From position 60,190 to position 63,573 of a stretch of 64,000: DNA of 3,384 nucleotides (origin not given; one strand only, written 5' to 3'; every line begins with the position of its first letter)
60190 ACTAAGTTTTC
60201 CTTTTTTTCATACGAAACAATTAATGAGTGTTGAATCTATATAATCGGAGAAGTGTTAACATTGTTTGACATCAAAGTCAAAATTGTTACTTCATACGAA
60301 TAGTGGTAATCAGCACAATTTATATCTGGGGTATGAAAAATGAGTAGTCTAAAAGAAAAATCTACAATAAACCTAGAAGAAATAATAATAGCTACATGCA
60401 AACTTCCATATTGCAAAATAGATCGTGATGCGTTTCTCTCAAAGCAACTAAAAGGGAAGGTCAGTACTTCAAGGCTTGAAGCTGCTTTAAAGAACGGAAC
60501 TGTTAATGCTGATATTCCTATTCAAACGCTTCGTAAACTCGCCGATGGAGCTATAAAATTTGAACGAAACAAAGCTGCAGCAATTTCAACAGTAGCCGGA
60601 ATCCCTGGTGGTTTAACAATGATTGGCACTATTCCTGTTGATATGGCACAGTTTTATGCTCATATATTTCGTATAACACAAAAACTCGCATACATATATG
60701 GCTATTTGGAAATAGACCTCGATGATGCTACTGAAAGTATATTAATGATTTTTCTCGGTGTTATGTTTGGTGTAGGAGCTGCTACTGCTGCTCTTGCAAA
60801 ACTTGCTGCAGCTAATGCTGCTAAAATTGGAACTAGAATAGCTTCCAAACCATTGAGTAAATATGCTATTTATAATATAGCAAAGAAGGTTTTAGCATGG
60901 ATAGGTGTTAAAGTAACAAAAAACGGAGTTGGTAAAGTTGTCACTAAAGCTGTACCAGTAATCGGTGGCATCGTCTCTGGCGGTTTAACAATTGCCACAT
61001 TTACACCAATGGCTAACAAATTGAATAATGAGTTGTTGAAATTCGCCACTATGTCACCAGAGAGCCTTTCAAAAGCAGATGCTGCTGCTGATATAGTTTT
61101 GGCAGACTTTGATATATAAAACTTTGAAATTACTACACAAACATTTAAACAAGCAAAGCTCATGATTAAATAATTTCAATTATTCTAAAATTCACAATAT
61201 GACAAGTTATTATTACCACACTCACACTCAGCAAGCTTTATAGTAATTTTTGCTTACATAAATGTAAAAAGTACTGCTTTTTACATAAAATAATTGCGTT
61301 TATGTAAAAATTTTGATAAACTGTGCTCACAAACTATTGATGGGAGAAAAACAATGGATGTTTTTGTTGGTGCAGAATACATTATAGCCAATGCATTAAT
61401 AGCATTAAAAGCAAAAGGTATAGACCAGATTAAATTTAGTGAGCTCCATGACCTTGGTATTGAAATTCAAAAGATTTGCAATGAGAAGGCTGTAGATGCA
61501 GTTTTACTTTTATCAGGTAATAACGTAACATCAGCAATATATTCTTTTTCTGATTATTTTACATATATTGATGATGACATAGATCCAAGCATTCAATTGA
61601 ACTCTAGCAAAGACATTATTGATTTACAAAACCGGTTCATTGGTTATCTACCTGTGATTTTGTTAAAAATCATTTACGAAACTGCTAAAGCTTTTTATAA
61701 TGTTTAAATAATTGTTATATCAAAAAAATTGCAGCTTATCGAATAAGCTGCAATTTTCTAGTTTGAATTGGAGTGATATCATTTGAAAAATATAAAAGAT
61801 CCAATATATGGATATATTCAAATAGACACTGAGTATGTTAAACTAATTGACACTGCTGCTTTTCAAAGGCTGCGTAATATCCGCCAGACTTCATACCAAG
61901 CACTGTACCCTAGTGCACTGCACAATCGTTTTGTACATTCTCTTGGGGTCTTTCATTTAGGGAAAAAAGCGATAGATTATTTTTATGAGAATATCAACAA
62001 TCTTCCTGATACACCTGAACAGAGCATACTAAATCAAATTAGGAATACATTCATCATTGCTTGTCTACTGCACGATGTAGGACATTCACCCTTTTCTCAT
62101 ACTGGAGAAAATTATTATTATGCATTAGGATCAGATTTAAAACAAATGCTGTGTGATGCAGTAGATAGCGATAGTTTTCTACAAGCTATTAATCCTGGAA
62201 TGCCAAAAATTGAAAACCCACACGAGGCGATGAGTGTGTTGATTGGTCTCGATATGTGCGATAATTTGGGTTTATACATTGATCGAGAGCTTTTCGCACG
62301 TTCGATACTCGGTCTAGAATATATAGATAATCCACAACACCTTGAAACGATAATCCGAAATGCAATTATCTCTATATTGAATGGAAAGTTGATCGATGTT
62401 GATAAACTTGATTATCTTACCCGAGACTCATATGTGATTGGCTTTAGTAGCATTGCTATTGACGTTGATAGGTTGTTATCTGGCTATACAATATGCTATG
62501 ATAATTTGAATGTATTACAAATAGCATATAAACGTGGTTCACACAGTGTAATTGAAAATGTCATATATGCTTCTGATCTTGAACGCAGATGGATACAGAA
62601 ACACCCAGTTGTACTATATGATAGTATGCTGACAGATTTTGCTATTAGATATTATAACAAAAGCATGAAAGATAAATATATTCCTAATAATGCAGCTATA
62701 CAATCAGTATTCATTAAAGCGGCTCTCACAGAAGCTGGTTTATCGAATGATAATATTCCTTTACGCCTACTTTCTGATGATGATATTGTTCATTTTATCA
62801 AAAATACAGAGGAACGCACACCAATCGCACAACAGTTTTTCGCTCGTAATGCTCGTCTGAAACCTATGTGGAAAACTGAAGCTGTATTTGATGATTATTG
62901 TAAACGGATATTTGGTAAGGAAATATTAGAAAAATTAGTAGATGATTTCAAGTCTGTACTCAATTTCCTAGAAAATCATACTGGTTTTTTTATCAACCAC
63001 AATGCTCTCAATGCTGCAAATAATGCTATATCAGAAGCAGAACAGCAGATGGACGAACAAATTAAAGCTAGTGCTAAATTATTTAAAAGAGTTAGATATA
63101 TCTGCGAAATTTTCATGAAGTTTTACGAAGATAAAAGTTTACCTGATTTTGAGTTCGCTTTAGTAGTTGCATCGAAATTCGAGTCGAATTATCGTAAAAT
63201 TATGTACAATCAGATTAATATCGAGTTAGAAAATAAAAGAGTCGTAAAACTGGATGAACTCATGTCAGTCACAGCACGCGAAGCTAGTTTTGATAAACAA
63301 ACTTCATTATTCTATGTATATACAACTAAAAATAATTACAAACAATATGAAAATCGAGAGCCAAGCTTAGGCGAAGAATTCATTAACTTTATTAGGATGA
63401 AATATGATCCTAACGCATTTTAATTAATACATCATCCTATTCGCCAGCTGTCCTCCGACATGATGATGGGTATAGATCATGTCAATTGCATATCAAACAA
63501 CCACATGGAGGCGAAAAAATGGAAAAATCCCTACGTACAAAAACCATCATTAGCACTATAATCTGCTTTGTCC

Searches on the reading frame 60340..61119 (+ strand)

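Call 6: search_protein_families(library=pfam, proteins=[window:60340-61119:+], max_evalue=0.01)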
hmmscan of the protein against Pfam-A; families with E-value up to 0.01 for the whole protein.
window:60340-61119:+ (259 aa): 1 family
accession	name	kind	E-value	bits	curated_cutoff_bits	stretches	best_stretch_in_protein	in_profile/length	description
PF12787.12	EcsC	-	6.6e-05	23.1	30.4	1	42-212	61-215/240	EcsC protein family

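Call 110: search_protein_families(library=padloc, proteins=[window:60340-61119:+], max_evalue=0.001)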
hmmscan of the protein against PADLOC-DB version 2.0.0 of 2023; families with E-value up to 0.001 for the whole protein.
window:60340-61119:+ (259 aa): 2 families
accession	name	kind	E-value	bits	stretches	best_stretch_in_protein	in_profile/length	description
PDLC04989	PDC-S30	-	3.5e-86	286.8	1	2-245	3-251/268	-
PDLC04988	PDC-S29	-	9.7e-15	52.7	1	63-233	51-213/220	-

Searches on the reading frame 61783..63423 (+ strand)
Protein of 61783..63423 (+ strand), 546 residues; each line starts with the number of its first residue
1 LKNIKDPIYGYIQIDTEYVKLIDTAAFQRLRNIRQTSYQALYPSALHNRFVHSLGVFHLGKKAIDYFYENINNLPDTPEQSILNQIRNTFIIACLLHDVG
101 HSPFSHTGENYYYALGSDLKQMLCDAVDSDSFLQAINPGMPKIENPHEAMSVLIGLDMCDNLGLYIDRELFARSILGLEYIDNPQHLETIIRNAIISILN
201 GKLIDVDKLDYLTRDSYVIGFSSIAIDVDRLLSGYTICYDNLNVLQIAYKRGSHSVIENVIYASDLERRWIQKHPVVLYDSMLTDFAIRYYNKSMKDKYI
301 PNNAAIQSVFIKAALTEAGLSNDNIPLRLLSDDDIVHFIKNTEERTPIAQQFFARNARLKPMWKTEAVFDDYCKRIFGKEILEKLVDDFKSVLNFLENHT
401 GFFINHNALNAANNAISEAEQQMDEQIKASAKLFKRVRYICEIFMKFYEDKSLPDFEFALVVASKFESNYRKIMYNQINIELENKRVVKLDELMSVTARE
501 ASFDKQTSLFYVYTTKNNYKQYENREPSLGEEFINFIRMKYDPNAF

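Call 6: search_protein_families(library=pfam, proteins=[window:61783-63423:+], max_evalue=0.01)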
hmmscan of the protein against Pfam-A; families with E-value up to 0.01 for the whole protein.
window:61783-63423:+ (546 aa): 1 family
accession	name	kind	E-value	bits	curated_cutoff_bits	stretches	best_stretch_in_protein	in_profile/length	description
PF01966.28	HD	-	2.3e-05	25.1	22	1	49-111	1-48/116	HD domain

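Call 10: search_protein_families(library=ncbifam, proteins=[window:61783-63423:+], max_evalue=0.001)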
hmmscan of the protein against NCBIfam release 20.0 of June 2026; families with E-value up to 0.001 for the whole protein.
window:61783-63423:+ (546 aa): 5 families
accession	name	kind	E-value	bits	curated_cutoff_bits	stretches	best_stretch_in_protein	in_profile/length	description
NF002205.0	PRK01096.1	equivalog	8.4e-12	44.9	439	1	15-110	29-123/444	deoxyguanosinetriphosphate triphosphohydrolase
TIGR01353.1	dGTP_triPase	subfamily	3.4e-10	40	152.35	1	16-110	7-95/389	dGTP triphosphohydrolase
NF003429.0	PRK04926.1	equivalog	1.6e-08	33.8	405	1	18-110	36-130/500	dGTPase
NF041026.1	antiphage_dGTPase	exception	1e-07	31.5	400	1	15-110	20-109/425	anti-phage deoxyguanosine triphosphatase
NF003701.1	PRK05318.1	subfamily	3.6e-07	29.4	383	1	16-110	22-111/426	anti-phage deoxyguanosine triphosphatase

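Call 110: search_protein_families(library=padloc, proteins=[window:61783-63423:+], max_evalue=0.001)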
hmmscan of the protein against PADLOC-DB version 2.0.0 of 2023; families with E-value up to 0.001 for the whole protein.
window:61783-63423:+ (546 aa): 1 family
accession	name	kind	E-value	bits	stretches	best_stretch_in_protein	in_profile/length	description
PDLC02374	dGTPase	-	6.3e-11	40.2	1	16-110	43-120/395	-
